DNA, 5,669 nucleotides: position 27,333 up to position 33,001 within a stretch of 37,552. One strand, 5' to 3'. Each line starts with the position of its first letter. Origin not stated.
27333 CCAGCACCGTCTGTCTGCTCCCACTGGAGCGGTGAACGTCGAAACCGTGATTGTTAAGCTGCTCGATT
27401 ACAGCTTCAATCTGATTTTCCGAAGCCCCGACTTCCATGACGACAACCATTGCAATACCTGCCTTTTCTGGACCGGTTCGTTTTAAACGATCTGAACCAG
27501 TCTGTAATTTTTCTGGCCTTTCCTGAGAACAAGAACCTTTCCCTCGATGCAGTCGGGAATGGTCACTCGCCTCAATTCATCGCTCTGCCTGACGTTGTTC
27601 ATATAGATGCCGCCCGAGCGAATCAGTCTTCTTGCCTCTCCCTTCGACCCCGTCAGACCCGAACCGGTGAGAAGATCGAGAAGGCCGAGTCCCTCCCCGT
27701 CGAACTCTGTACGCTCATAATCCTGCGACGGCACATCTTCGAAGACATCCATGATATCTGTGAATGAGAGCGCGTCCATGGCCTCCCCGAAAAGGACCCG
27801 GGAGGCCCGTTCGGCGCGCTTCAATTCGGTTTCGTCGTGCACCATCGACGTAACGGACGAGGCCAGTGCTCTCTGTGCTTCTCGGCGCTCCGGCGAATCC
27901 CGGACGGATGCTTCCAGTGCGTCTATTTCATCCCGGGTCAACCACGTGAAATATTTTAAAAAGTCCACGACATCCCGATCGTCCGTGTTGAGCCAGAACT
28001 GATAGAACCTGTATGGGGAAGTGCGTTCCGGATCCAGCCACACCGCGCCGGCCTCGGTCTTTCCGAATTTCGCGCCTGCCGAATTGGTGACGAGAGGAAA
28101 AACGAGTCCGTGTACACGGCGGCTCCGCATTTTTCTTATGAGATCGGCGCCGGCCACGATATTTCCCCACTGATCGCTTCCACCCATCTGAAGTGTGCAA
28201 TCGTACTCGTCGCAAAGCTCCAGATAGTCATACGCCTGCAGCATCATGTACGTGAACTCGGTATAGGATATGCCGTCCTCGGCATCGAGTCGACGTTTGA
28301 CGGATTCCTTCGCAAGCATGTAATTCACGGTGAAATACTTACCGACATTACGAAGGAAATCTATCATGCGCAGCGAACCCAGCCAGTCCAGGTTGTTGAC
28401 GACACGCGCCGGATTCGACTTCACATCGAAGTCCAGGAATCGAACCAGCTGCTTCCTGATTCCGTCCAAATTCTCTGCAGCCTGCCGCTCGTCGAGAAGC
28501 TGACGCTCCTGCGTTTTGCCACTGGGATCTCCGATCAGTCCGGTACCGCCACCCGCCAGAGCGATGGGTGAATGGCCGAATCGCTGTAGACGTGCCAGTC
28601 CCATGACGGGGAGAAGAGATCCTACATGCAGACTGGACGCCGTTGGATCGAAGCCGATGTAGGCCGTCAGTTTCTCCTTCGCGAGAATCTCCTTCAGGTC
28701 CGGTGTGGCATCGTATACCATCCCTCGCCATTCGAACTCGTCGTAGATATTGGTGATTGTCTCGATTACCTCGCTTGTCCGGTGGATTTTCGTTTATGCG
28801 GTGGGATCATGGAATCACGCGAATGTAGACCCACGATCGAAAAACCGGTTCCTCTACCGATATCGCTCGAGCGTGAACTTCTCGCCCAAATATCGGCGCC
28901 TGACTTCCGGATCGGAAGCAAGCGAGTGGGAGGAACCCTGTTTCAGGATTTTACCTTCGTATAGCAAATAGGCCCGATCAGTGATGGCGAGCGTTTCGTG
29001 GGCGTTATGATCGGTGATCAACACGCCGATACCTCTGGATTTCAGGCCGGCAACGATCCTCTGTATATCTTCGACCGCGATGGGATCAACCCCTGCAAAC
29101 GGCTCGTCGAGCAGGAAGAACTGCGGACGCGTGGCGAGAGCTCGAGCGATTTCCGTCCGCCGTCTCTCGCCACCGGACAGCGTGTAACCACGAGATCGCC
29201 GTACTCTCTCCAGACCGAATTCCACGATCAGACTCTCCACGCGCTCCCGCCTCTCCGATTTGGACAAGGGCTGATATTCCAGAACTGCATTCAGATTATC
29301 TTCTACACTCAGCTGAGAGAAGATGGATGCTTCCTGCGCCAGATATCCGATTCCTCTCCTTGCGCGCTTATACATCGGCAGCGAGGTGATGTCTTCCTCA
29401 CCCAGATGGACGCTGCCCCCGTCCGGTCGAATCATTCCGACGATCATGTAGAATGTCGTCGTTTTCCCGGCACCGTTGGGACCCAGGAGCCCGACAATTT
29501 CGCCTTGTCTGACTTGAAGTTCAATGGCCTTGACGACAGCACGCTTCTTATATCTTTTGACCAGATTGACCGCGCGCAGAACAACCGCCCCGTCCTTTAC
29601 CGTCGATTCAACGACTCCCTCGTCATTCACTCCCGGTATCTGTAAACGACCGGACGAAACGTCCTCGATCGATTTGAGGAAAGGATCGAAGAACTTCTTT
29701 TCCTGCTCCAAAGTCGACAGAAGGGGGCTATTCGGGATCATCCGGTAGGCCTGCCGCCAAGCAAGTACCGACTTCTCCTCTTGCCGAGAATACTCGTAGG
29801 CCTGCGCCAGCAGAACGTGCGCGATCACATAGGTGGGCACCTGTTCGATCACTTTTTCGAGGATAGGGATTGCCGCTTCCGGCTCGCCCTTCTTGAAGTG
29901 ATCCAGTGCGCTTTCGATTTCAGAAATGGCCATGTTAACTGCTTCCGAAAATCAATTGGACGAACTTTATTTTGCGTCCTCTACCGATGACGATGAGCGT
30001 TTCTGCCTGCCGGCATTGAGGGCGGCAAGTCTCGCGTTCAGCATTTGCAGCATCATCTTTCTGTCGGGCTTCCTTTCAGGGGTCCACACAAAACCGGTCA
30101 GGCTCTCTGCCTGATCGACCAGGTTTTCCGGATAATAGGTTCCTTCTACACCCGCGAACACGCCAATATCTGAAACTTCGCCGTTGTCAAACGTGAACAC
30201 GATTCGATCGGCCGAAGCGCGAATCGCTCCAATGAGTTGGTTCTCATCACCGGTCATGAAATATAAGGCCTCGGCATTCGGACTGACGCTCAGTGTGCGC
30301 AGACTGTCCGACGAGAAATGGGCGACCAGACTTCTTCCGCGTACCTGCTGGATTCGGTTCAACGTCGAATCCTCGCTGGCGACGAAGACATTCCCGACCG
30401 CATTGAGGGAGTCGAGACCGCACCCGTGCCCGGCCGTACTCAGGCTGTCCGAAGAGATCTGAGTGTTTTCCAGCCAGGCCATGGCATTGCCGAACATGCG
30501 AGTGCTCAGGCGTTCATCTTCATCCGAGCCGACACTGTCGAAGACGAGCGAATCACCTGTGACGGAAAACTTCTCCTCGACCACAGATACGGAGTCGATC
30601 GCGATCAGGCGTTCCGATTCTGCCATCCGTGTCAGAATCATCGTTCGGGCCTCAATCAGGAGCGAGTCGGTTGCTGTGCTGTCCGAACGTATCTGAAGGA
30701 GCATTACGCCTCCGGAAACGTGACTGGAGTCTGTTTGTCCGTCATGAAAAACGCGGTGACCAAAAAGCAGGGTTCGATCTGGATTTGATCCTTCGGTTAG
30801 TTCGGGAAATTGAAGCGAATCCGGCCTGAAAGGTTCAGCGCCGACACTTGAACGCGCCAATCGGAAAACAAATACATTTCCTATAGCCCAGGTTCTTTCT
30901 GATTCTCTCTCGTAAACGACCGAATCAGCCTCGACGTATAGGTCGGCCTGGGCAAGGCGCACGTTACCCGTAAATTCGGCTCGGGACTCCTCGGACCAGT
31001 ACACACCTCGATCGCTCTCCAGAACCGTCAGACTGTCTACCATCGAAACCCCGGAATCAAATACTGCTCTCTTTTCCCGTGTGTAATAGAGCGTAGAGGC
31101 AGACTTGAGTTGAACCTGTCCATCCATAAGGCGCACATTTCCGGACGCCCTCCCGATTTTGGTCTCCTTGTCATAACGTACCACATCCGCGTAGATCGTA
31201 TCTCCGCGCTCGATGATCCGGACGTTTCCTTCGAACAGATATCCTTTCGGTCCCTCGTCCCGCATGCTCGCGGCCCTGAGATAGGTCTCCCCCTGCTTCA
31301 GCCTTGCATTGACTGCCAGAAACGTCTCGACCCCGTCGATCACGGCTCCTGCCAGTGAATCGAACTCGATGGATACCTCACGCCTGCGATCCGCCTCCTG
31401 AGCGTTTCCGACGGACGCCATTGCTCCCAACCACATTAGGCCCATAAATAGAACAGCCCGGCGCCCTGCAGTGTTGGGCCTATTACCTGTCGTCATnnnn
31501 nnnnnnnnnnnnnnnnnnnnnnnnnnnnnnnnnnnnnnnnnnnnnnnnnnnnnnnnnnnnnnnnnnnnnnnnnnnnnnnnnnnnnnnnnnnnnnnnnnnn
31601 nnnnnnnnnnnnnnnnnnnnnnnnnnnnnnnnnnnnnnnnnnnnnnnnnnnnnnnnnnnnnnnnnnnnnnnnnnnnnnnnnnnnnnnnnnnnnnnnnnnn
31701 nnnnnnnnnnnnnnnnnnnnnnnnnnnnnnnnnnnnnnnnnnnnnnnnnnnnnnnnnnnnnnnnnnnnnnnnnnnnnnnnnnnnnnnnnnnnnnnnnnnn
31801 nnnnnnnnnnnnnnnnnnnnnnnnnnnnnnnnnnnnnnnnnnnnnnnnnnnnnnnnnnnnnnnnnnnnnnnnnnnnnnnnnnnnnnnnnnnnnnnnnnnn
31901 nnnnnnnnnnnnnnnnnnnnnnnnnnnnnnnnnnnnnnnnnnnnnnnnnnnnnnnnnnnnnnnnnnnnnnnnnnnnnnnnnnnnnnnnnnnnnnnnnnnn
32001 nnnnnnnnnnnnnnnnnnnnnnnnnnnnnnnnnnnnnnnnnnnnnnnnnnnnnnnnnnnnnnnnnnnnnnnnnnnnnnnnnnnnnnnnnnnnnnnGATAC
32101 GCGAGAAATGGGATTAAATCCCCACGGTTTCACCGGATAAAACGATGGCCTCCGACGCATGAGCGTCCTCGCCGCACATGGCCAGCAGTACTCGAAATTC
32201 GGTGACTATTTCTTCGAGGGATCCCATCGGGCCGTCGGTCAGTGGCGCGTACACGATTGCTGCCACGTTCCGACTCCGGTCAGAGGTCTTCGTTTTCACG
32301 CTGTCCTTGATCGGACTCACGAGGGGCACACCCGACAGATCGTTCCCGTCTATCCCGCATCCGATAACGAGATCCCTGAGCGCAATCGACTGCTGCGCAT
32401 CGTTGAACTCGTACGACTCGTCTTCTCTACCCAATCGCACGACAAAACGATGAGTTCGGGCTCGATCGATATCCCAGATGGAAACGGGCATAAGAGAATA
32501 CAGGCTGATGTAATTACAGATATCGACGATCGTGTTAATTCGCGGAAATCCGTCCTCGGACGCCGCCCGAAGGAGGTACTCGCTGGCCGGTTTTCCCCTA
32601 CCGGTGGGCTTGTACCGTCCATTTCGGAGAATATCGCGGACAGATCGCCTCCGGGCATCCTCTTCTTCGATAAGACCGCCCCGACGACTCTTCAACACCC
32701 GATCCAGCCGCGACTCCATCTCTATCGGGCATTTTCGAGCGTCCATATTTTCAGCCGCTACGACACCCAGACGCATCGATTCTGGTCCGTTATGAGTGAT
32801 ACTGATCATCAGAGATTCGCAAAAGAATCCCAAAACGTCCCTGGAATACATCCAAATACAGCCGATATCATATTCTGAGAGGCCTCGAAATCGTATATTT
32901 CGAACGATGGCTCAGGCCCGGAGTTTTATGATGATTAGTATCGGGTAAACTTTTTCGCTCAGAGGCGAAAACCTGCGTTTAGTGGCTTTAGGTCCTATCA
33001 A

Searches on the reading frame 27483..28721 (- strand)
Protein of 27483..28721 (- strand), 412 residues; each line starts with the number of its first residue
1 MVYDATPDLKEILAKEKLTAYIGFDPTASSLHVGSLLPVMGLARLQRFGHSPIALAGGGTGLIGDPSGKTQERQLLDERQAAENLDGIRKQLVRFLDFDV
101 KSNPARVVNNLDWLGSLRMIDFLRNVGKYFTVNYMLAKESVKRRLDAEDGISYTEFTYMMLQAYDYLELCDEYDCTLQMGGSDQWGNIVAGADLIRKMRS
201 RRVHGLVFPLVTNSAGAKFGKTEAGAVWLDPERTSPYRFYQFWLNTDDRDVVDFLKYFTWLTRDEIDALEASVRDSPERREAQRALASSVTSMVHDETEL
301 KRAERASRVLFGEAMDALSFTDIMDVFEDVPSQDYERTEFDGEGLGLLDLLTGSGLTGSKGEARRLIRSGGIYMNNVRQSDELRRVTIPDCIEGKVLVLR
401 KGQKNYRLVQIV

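Call 55: search_protein_families(library=pfam, proteins=[window:27483-28721:-], max_evalue=0.0001)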
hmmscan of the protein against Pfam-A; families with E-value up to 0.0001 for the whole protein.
window:27483-28721:- (412 aa): 2 families
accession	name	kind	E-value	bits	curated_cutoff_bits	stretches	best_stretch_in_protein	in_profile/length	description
PF00579.31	tRNA-synt_1b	-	7.6e-81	272.1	21.1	1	15-311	3-291/292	tRNA synthetases class I (W and Y)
PF22421.1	SYY_C-terminal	-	1.2e-15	57.6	27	1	322-409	1-83/83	Tyrosine--tRNA ligase SYY-like C-terminal domain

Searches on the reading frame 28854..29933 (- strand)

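Call 55: search_protein_families(library=pfam, proteins=[window:28854-29933:-], max_evalue=0.0001)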
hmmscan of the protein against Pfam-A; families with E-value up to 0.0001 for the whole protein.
window:28854-29933:- (359 aa): 2 families
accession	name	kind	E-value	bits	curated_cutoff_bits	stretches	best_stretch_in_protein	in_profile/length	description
PF00005.33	ABC_tran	-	1.2e-34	120.3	25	1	135-280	2-137/137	ABC transporter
PF13304.12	AAA_21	-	1.5e-05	25.7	27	0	146-186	1-43/304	AAA domain, putative AbiEii toxin, Type IV TA system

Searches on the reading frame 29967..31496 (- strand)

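Call 55: search_protein_families(library=pfam, proteins=[window:29967-31496:-], max_evalue=0.0001)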
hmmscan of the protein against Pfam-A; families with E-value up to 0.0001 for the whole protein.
window:29967-31496:- (509 aa): 2 families
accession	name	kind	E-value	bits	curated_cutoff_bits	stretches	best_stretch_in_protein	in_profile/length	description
PF13100.11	OstA_2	-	4.7e-13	49.5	21.2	1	90-189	56-156/158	OstA-like protein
PF03968.19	LptD_N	-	1.5e-08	35.3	20.4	0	160-200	3-43/113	LptA/(LptD N-terminal domain) LPS transport protein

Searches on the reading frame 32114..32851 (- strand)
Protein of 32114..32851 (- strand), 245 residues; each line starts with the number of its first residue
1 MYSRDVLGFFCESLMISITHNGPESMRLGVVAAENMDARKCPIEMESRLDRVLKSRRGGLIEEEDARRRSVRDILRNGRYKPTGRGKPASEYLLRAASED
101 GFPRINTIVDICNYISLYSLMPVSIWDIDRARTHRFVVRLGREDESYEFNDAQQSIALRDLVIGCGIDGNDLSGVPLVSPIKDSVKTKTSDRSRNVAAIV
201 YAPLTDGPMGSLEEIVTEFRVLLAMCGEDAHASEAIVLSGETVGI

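Call 55: search_protein_families(library=pfam, proteins=[window:32114-32851:-], max_evalue=0.0001)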
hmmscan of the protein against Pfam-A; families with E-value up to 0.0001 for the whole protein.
window:32114-32851:- (245 aa): 1 family
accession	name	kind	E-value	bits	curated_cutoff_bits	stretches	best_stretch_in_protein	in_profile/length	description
PF03483.22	B3_4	-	4.4e-10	39.9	29.3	1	87-198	17-122/174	B3/4 domain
